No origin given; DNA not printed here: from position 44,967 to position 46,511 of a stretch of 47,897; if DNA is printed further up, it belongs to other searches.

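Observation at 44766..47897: Type IVb pilus-like module (PilO2-like / PilP-like / ATPase) attached directly to the lipid A operon, with no secretin or pilin in view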

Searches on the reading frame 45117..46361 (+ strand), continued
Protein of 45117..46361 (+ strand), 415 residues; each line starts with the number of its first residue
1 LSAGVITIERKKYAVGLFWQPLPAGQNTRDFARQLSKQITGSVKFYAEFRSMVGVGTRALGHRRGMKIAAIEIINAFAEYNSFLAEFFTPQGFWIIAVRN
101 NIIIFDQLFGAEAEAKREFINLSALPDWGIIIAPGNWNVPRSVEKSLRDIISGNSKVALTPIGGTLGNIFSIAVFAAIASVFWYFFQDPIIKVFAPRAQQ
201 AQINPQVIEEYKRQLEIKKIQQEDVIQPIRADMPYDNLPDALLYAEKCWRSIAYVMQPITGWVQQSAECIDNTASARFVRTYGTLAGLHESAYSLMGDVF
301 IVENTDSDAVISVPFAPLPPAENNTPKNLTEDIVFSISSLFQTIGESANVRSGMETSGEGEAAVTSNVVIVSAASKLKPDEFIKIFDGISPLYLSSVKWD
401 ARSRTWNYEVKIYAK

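Call 32: find_encoding_contigs(protein=P0208, flank=10000, max_places=4)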
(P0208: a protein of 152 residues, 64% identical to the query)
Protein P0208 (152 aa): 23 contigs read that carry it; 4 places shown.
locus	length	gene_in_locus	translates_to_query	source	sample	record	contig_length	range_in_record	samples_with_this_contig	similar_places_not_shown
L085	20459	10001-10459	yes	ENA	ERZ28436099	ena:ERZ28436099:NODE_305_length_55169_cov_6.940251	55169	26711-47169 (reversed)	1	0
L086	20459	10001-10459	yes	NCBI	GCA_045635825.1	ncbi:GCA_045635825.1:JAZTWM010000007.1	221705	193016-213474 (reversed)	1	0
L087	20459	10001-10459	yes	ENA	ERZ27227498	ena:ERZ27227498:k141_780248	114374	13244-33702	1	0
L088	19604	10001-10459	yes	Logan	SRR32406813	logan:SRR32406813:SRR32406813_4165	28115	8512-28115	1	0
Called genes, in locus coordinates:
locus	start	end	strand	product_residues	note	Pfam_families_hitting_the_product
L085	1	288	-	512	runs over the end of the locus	PF08529:NusA_N, PF00575:S1, PF13184:KH_NusA_1st, PF26594:KH_NusA_2nd, PF14520:HHH_5 (faint)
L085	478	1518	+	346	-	PF04613:LpxD, PF00132:Hexapep (weak), PF14602:Hexapep_2 (faint), PF24894:Hexapep_GlmU (faint), PF25084:LbH_EIF2B (weak), PF25087:GMPPB_C, PF00132:Hexapep (weak)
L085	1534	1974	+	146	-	PF22817:ApeP-like, PF07977:FabA, PF22818:ApeI-like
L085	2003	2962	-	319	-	PF00849:PseudoU_synth_2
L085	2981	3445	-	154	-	-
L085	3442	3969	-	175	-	-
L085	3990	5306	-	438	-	-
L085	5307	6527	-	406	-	-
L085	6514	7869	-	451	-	-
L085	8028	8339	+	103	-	-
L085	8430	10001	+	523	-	PF13177:DNA_pol3_delta2, PF13604:AAA_30 (weak), PF00004:AAA, PF13401:AAA_22 (weak), PF22608:DNAX_ATPase_lid, PF12169:DNA_pol3_gamma3, PF12362:DUF3646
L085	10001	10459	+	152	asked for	-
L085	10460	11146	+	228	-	PF00691:OmpA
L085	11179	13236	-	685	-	-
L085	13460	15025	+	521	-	PF13091:PLDc_2, PF00614:PLDc (weak)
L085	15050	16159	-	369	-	PF21016:RlmN_N, PF04055:Radical_SAM (weak)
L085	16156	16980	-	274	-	-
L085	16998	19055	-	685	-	PF04453:LptD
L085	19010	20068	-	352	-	PF03739:LptF_LptG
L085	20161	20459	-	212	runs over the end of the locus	PF13441:Gly-zipper_YMGG, PF05433:Rick_17kDa_Anti (weak), PF13488:Gly-zipper_Omp, PF00691:OmpA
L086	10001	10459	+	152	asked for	-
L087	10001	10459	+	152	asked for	-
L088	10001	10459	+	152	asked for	-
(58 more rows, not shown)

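Call 33: search_protein_families(library=pfam, proteins=[L085:11179-13233:-, L085:2981-3442:-, L085:3442-3966:-, L085:3990-5303:-, L085:5307-6524:-, L085:6514-7866:-, L085:8028-8336:+, L085:16156-16977:-, L072:9211-9870:+, L085:10001-10456:+], max_evalue=0.1)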
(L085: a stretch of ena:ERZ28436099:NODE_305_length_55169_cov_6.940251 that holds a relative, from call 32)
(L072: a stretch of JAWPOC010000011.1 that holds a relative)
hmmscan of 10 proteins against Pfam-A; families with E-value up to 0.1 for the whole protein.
L085:11179-13233:- (684 aa): 1 family
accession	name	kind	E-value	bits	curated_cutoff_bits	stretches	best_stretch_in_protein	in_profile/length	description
PF06009.19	Laminin_II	-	0.057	13.9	33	1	242-315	40-108/138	Laminin Domain II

L085:2981-3442:- (153 aa): 1 family
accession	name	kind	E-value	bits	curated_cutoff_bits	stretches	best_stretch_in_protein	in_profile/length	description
PF17660.6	BTRD1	-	0.068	13.5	23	0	35-71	2-35/50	Polyglycine hydrolase-like, structural repeat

L085:3442-3966:- (174 aa): 5 families
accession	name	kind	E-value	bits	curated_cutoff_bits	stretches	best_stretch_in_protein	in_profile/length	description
PF11906.13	DUF3426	-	0.0013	19.2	27.7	1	80-140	55-115/147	Protein of unknown function (DUF3426)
PF01667.23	Ribosomal_S27e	-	0.0055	16.8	24.5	1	1-29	7-35/55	Ribosomal protein S27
PF19913.5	WCOB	-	0.011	16.5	23.4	1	121-171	24-74/121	Wolframin C-terminal OB-fold domain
PF13717.11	Zn_ribbon_4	-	0.023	15.1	30.3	1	1-30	2-35/36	zinc-ribbon domain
PF09788.14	Tmemb_55A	-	0.06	12.9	30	1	1-70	150-218/248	Transmembrane protein 55A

L085:3990-5303:- (437 aa): 0 families

L085:5307-6524:- (405 aa): 1 family
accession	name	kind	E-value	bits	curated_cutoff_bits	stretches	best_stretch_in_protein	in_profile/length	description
PF07963.17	N_methyl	-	0.056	13.5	21.2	1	12-31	4-23/27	Prokaryotic N-terminal methylation motif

L085:6514-7866:- (450 aa): 0 families

L085:8028-8336:+ (103 aa): 2 families
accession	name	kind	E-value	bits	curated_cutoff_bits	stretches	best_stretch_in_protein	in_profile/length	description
PF13763.11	DUF4167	-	0.00056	20.5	25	1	27-58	45-76/78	Domain of unknown function (DUF4167)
PF14123.11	DUF4290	-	0.035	14.1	27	1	33-89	91-147/174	Domain of unknown function (DUF4290)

L085:16156-16977:- (273 aa): 2 families
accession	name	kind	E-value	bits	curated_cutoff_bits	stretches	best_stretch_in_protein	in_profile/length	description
PF13624.11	SurA_N_3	-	3.9e-05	24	27.2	1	5-91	20-121/162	SurA-like N-terminal domain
PF15104.11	CFAP141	-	0.023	15.1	27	1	226-261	23-58/86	Cilia- and flagella-associated protein 141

L072:9211-9870:+ (220 aa): 12 families
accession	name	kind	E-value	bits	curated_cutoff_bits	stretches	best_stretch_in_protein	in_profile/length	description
PF03938.19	OmpH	-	7.9e-17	62.2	32.4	1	63-205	1-141/141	Outer membrane protein (OmpH-like)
PF05757.16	PsbQ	-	0.0025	18.4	26.9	1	42-165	58-168/204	Oxygen evolving enhancer protein 3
PF03961.19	FapA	-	0.0042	17.2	31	1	86-162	155-229/272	Flagellar Assembly Protein A beta solenoid domain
PF01601.21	CoV_S2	-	0.014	14.5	40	1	70-153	408-489/521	Coronavirus spike glycoprotein S2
PF19571.5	ACT_8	-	0.017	15.4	23.5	1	19-57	58-95/141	ACT domain pair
PF02601.20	Exonuc_VII_L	-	0.017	15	35.9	1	75-160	142-263/315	Exonuclease VII, large subunit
PF10186.14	ATG14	-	0.02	14.4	33.2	1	73-161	61-140/347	Vacuolar sorting 38 and autophagy-related subunit 14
PF19745.5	FUT8_N_cat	-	0.023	13.9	27.6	1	21-193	13-179/499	Alpha-(1,6)-fucosyltransferase N- and catalytic domains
PF01496.24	V_ATPase_I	-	0.031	12.7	30.7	1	69-178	61-171/815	V-type ATPase 116kDa subunit family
PF20379.3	DUF6674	-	0.047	13.7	28.5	1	91-162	32-103/251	Family of unknown function (DUF6674)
PF12729.13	4HB_MCP_1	-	0.074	13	27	0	19-115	8-102/181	Four helix bundle sensory module for signal transduction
PF19829.4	DUF6310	-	0.085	13.3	27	0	52-109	30-89/126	Family of unknown function (DUF6310)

L085:10001-10456:+ (152 aa): 1 family
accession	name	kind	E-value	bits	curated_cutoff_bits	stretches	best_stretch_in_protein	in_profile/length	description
PF07963.17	N_methyl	-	0.08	13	21.2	0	1-26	1-26/27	Prokaryotic N-terminal methylation motif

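Call 42: search_dna_similar(query=window:45117-46361:+, collection=plasmids, mode=protein, max_evalue=0.001, max_rows=15)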
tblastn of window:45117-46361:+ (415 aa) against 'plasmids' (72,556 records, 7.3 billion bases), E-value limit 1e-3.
Records with a match: 15; places in all: 15; records where one place covers at least 80% of the query: 5.
Best place of each record, by identity: <60% 15.
By first word of the organism name: Escherichia 10; Bosea 2; Thalassospira 1; Rhizobium 1; Salmonella 1.
By predicted mobility (MOB-suite, as given by PLSDB): mobilizable 6; conjugative 5; non-mobilizable 4.
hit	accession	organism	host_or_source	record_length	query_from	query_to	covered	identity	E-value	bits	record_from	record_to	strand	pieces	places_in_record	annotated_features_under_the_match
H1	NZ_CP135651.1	Escherichia coli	-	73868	4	358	86%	22.2%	4e-4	50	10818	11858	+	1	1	hypothetical protein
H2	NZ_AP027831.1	Escherichia coli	Homo sapiens,whole organism,feces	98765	4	358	86%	21.9%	9e-4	49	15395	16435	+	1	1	type 4b pilus protein PilO2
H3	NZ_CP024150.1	Escherichia coli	single cell,clinical patient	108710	4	358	86%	21.9%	9e-4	49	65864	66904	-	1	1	type 4b pilus protein PilO2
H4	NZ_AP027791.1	Escherichia coli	-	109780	4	358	86%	21.9%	9e-4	49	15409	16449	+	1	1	type 4b pilus protein PilO2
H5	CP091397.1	Escherichia coli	Homo sapiens,human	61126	4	358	86%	21.4%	8e-4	50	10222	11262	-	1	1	type 4b pilus protein PilO2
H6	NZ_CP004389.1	Thalassospira xiamenensis M-5 = DSM 17429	surface seawater from the sea close to ...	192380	93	414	78%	22.2%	6e-5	53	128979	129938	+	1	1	pilO2: type 4b pilus protein PilO2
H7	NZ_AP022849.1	Bosea sp. ANAM02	Callyspongia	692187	5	270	64%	23.5%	5e-6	56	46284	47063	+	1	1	pilO2: type 4b pilus protein PilO2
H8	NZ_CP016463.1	Bosea sp. RAC05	Microbial isolate,Algal phycosphere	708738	5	269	64%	23.4%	3e-7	61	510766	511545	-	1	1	pilO2: type 4b pilus protein PilO2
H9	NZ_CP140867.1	Rhizobium leguminosarum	Trifolium pratense,whole organism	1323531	4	162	38%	26.8%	7e-6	56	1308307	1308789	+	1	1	record has no annotation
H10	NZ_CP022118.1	Salmonella enterica subsp. enterica serovar Macclesfield ...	-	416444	4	150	35%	27.2%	2e-10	71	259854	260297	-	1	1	pilO2: type 4b pilus protein PilO2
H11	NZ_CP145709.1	Escherichia coli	Homo sapiens,stool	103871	4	163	39%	24.9%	4e-5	54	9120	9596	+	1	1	hypothetical protein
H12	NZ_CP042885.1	Escherichia coli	surface water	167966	4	163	39%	24.9%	4e-5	54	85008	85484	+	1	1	hypothetical protein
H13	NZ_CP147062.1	Escherichia coli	environmental,hospital wastewater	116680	4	163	39%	22.9%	5e-5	53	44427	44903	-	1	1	hypothetical protein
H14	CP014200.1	Escherichia coli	environmental isolate,environmental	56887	4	163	39%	22.9%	2e-4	52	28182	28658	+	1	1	hypothetical protein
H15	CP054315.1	Escherichia coli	Homo sapiens,whole organism,rectal swab ...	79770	4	156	37%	23.8%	1e-3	49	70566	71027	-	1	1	hypothetical protein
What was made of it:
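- Identity to plasmid PilO2 is only about 22% (call 42).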

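Call 47: predict_structure(alignment_id=A1)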
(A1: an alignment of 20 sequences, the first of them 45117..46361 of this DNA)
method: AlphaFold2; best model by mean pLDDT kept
length: 415 residues; sequences in the alignment: 20
mean_pLDDT: 79.1   pTM: 0.45
mean pLDDT of the five models: 79.1, 75.0, 68.4, 65.7, 62.7
residues with pLDDT >= 90: 126; 70-90: 185; 50-70: 63; < 50: 41
segments of 3 or more residues with pLDDT < 50: 1-4, 164-171, 186-203, 221-228
pLDDT, mean of each block of 10 residues (from residue 1): 55 86 86 86 86 88 88 82 84 87 88 88 81 68 53 75 54 63 49 36 53 60 44 81 92 91 94 94 91 87 93 91 84 88 86 77 80 92 88 93 93 91
secondary structure, 60 per line:
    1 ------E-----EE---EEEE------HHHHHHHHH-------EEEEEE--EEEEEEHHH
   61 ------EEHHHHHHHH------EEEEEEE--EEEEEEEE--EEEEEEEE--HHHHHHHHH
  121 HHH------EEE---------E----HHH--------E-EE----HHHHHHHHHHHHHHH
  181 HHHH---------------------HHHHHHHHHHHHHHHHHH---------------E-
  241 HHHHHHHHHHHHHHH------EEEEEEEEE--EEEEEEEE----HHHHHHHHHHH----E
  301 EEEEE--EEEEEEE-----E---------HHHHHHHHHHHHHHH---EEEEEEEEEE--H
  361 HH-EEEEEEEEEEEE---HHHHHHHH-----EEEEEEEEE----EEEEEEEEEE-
elements in order: E18-21 H28-36 E44-49 E52-57 H69-76 E83-89 E92-99 E102-109 H112-123 E130-132 H166-184 H206-223 H241-255 E262-270 E273-280 H285-295 E300-305 E308-314 H330-344 E348-357 E364-375 H379-386 E392-400 E405-414
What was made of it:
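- Closest known: Type IVa PilM-PilN-PilO-PilP alignment subcomplex. Same: This comparison is an inference from the AF2 topology (call 47) and general knowledge.
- Checked: Transmembrane helix: the AF2 model places one helix at residues 166-184 (call 47).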

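Call 51: fold_search(model_id=the predicted structure, library=pdb)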
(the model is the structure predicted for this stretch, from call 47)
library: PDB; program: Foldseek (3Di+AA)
matches with E <= 10: 822; with E <= 0.001: 3
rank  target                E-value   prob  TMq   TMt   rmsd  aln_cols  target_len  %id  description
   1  4byz                  3.5e-06  1.00  0.32  0.61   5.9       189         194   23  Structural characterization using Sulfur-SAD of the cytoplasmic domain of Burkholderia pseudomallei PilO2Bp, an actin-li (released 2014-04-23)
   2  3vhj                  4.7e-06  1.00  0.29  0.68   5.7       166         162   20  Crystal structure of the cytoplasmic domain of BfpC (released 2012-05-23)
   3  4bz0                  8.8e-06  1.00  0.31  0.66   3.4       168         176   21  Structural characterization using Sulfur-SAD of the cytoplasmic domain of Burkholderia pseudomallei PilO2Bp, an actin-li (released 2014-04-23)
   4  5v0q_A                9.0e-03  0.30  0.11  0.15  17.4       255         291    9  Original engineered variant of I-OnuI meganuclease targeting the HIV integrase gene; harbors 49 point mutations relati (released 2017-09-27)
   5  5t8d_A                1.3e-02  0.30  0.11  0.15  17.6       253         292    8  Engineered variant of I-OnuI meganuclease targeting the HIV integrase gene; harbors 47 point mutations relative to wil (released 2017-05-03)
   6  3khz_B                1.4e-02  0.80  0.15  0.15  13.7       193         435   10  Crystal Structure of R350A mutant of Staphylococcus aureus metallopeptidase (Sapep/DapE) in the apo-form (released 2010-07-07)
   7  3khz_A                1.8e-02  0.90  0.16  0.16  14.2       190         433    8  Crystal Structure of R350A mutant of Staphylococcus aureus metallopeptidase (Sapep/DapE) in the apo-form (released 2010-07-07)
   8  6uw0_B                2.5e-02  0.28  0.12  0.16  17.3       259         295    8  Engineered variant of I-OnuI meganuclease with improved thermostability and fully altered specificity targeting choler (released 2019-12-18)
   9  5t2h_A                2.5e-02  0.23  0.11  0.15  20.6       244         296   10  Engineered variant of I-OnuI meganuclease targeting the Human TCRa gene; harbors 43 point mutations relative to wild-t (released 2017-05-03)
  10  6grf_B                2.5e-02  0.14  0.10  0.14  18.2       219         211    7  Crystal structure of the tandem DUF26 ectodomain from the Arabidopsis thaliana cysteine-rich receptor-like protein PDL (released 2018-12-19)
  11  9pzh_A                2.7e-02  0.25  0.12  0.16  18.3       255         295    6  One of a series of engineered variants of I-OnuI meganuclease targeting altered DNA target sequence (released 2025-09-10)
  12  9xy1_A                3.5e-02  0.25  0.12  0.16  18.1       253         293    8  One of a series of engineered variants of I-OnuI meganuclease targeting altered DNA target sequence (released 2025-09-10)
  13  6p8t_C                3.5e-02  0.15  0.08  0.10  24.5       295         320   10  Acinetobacter baumannii tRNA synthetase in complex with compound 1 (released 2020-11-18)
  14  4z1z_B                5.3e-02  0.30  0.12  0.16  17.1       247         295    9  Crystal Structure of Meganuclease I-SmaMI Bound to Uncleaveable DNA with a TTCT Central Four (released 2016-03-30)
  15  4yhx_A                5.3e-02  0.20  0.12  0.16  18.2       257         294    8  Crystal Structure of LAGLIDADG Meganuclease I-GpeMI Bound to Uncleaved DNA (released 2016-03-09)
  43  5hl8_A                1.8e-01  0.77  0.15  0.56   5.8        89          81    7  1.93 Angstrom resolution crystal structure of a pullulanase-specific type II secretion system integral cytoplasmic mem (released 2016-01-27)
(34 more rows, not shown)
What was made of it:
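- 45117..46364 (+): PilO2 (415 aa, TTG start). It is a bitopic inner-membrane protein with an actin-like cytoplasmic domain (about residues 1-135), a TM helix at 166-184, a periplasmic helix and two ferredoxin-like alpha/beta domains (about 240-415). The top three Foldseek hits are 4byz, 3vhj and 4bz0 (PilO2Bp and BfpC cytoplasmic domains), all with probability 1.0 (call 51).
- On Type IVb pilus system (PilO2-containing, R64/PAPI-1/BFP class): The top Foldseek hits are PilO2Bp and BfpC (call 51).
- Closest known: Bundle-forming pilus of EPEC. Same: The cytoplasmic domain of PilO2 matches the BfpC cytoplasmic domain 3vhj, with probability 1.0 and a target-normalised TM-score of 0.68 (call 51).
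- Closest known: Burkholderia pseudomallei PilO2Bp. Same: It is the top structural match to the predicted N-terminal domain, with E 3.5e-6 and 21-23% identity (call 51).
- The periplasmic part of the PilO2 model weakly resembles a Pul inner-membrane component, 5hl8, probability 0.77 (call 51).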

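Call 68: find_encoding_contigs(protein=P0156, flank=3000, max_places=3)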
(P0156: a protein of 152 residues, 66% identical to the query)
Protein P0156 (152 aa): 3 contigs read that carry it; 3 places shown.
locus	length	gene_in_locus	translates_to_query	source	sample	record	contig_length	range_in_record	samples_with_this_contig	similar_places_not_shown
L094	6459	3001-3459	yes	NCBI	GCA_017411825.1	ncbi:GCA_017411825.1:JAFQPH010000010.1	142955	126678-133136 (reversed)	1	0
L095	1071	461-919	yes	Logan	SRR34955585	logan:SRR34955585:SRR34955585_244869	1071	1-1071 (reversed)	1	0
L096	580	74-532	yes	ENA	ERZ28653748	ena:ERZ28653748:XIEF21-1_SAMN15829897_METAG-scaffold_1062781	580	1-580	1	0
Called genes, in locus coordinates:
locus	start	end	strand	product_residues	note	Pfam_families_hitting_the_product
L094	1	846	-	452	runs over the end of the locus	-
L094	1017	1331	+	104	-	-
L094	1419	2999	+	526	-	PF13177:DNA_pol3_delta2, PF13245:AAA_19 (faint), PF13604:AAA_30 (faint), PF00004:AAA, PF13401:AAA_22 (weak), PF22608:DNAX_ATPase_lid, PF12169:DNA_pol3_gamma3, PF12362:DUF3646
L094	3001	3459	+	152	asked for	-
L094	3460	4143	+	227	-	PF00691:OmpA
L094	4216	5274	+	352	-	PF03739:LptF_LptG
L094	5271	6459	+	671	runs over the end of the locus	PF04453:LptD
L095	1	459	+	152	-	?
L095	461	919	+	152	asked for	-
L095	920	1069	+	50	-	?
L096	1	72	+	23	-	?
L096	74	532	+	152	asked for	-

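Call 69: find_encoding_contigs(protein=P0178, flank=3000, max_places=3)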
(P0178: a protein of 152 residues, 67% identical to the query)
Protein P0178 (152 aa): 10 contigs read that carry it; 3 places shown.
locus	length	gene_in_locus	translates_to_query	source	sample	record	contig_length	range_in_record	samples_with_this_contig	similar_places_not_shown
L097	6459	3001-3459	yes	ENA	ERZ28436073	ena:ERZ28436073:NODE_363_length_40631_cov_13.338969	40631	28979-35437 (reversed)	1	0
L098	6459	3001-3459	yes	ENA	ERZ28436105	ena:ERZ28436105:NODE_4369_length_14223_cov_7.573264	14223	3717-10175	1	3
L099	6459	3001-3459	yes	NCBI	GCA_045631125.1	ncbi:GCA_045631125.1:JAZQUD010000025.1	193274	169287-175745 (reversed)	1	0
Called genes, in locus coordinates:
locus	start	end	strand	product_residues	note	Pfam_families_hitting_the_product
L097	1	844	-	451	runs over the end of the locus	-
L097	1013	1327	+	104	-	-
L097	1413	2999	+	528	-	PF13177:DNA_pol3_delta2, PF13604:AAA_30 (weak), PF00004:AAA, PF13401:AAA_22 (faint), PF22608:DNAX_ATPase_lid, PF12169:DNA_pol3_gamma3, PF12362:DUF3646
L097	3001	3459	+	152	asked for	-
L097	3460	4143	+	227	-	PF00691:OmpA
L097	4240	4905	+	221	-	PF03938:OmpH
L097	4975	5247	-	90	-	PF00312:Ribosomal_S15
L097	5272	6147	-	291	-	PF01509:TruB_N, PF09157:TruB-C_2 (weak)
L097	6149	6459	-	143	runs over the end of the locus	-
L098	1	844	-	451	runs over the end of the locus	-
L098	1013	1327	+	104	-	-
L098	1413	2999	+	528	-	PF13177:DNA_pol3_delta2, PF13604:AAA_30 (weak), PF00004:AAA, PF13401:AAA_22 (faint), PF22608:DNAX_ATPase_lid, PF12169:DNA_pol3_gamma3, PF12362:DUF3646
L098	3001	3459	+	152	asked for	-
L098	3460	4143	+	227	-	PF00691:OmpA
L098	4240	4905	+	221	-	PF03938:OmpH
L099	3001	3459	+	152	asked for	-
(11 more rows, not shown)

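Call 79: find_related_loci(query=A4, collection=metagenome_contigs, flank=6000)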
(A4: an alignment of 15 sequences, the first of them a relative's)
Query A4 (152 aa) in metagenome_contigs; peptide patterns used: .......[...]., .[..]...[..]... (x = any residue, [..] = any of these).
189 stretches matched a pattern; 115 encode a relative of the query (tblastn E <= 1e-3); the best 80 are kept; 80 distinct loci.
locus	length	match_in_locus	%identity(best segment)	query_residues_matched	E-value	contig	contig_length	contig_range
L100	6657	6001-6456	70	1-152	3e-75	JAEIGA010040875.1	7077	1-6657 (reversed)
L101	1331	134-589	68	1-152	6e-79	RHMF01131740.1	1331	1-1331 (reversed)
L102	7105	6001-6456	68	1-152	5e-74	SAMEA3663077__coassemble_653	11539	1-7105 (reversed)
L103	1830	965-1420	69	1-152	2e-76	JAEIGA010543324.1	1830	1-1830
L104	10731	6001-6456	66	1-152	4e-72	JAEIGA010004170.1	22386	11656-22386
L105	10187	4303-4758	68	1-152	2e-71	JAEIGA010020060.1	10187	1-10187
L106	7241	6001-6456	63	1-152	2e-68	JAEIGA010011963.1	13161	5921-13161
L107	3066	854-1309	63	1-152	2e-68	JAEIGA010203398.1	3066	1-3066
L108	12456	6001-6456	63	1-152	2e-67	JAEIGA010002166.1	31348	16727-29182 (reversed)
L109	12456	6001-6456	61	1-152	6e-64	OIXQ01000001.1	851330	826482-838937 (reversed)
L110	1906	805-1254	62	1-152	2e-65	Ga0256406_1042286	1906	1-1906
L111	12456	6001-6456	59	1-152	1e-62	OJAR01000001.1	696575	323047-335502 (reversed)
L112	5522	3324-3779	59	1-152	2e-62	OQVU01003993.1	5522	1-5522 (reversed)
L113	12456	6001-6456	61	1-152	2e-61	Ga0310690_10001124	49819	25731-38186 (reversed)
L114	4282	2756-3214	57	1-152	2e-61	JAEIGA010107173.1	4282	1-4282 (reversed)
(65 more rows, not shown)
